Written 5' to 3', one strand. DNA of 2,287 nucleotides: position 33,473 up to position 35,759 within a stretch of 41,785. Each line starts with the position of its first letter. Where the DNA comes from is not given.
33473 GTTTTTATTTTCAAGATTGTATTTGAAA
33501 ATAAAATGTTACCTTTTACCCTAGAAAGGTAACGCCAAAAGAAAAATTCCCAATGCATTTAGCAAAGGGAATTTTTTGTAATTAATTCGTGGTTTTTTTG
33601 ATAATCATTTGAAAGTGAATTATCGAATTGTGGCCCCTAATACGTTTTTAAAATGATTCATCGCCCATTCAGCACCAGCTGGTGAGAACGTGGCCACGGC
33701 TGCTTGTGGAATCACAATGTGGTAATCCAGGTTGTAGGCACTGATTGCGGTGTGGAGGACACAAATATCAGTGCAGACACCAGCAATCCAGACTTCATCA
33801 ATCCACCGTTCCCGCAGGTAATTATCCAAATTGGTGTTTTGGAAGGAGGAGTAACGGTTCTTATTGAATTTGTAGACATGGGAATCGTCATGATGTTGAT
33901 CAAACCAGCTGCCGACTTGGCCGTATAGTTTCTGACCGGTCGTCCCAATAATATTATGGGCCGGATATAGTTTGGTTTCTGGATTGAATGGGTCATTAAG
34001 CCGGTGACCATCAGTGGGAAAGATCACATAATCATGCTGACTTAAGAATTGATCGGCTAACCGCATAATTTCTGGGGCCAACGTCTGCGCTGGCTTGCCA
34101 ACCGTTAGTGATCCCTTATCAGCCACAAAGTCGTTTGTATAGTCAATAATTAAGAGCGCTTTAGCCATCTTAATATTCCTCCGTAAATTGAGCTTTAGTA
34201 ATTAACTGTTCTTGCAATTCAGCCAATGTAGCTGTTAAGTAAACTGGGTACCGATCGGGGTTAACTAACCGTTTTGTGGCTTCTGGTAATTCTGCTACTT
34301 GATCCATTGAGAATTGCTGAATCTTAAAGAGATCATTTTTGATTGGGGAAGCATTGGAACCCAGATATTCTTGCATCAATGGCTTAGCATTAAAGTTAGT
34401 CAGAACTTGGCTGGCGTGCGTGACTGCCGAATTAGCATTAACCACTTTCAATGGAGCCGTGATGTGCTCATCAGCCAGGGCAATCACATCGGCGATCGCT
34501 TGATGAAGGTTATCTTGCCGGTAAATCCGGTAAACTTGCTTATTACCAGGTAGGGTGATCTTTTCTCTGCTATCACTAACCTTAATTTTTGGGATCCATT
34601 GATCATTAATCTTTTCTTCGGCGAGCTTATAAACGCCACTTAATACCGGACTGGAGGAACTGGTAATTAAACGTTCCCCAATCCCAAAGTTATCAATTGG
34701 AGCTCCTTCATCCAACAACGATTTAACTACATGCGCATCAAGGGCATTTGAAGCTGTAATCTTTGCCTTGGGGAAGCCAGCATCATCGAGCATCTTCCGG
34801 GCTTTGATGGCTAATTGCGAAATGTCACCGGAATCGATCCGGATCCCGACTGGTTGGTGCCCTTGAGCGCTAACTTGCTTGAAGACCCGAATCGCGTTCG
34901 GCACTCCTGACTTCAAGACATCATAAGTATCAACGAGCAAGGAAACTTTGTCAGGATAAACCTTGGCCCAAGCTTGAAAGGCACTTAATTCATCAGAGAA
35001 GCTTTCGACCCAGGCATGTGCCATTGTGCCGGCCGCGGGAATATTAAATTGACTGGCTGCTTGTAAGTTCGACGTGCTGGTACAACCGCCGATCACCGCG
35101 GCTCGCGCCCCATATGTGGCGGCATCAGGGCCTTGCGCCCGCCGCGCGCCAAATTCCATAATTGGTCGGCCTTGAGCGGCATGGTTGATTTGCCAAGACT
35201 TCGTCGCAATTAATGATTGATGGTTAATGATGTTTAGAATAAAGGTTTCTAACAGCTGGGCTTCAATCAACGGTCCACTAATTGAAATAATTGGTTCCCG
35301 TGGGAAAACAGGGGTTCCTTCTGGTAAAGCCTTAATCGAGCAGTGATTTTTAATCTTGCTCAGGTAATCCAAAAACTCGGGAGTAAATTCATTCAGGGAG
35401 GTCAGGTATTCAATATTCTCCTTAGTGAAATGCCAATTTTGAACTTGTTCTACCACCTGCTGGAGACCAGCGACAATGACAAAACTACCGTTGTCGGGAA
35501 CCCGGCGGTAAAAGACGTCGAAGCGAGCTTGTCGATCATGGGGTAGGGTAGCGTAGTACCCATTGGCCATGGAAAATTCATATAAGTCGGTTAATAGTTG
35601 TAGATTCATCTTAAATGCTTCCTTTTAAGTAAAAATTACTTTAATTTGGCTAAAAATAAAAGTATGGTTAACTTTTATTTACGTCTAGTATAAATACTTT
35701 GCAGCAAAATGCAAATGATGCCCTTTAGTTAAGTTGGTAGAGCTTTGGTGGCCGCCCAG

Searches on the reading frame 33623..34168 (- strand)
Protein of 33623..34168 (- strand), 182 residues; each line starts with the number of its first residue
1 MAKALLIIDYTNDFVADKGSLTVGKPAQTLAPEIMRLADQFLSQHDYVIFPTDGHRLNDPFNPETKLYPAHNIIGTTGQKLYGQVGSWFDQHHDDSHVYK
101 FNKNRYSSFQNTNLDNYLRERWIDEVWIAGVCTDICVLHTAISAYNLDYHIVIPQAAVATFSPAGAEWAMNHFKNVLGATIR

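Call 84: search_protein_families(library=pfam, proteins=[window:33623-34168:-], max_evalue=0.001)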
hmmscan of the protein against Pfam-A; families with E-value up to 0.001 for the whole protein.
window:33623-34168:- (182 aa): 1 family
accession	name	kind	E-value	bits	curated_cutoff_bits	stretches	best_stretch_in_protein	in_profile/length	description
PF00857.26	Isochorismatase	-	1.9e-32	113.2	27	1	4-179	2-169/175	Isochorismatase domain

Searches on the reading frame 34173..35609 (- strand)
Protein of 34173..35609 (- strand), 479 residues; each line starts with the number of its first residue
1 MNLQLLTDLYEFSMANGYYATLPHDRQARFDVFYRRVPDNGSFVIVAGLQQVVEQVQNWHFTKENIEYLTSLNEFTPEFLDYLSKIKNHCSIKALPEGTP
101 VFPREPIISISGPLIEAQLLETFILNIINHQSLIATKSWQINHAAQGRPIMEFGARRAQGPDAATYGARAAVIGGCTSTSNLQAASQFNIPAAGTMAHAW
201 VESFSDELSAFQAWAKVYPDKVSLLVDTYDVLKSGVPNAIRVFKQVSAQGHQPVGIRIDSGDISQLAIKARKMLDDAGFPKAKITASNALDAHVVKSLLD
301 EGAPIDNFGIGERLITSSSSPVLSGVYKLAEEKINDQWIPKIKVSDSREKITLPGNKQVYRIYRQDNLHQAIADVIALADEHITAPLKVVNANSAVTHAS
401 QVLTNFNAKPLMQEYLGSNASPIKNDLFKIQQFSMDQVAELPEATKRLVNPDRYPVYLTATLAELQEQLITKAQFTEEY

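Call 84: search_protein_families(library=pfam, proteins=[window:34173-35609:-], max_evalue=0.001)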
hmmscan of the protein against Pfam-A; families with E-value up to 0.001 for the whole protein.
window:34173-35609:- (479 aa): 4 families
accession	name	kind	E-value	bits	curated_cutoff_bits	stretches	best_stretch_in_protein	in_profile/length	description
PF17767.7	NAPRTase_N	-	1.5e-38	132.4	32.6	1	5-129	1-125/125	Nicotinate phosphoribosyltransferase (NAPRTase) N-terminal domain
PF17956.6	NAPRTase_C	-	3e-21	76.4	23.3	1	356-465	1-110/111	Nicotinate phosphoribosyltransferase C-terminal domain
PF04095.22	NAPRTase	-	2.7e-09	37.5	20.8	1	150-346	3-215/239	Nicotinate phosphoribosyltransferase (NAPRTase) family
PF02749.22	QRPTase_N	-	1.7e-07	31.8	27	1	92-132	41-82/82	Quinolinate phosphoribosyl transferase, N-terminal domain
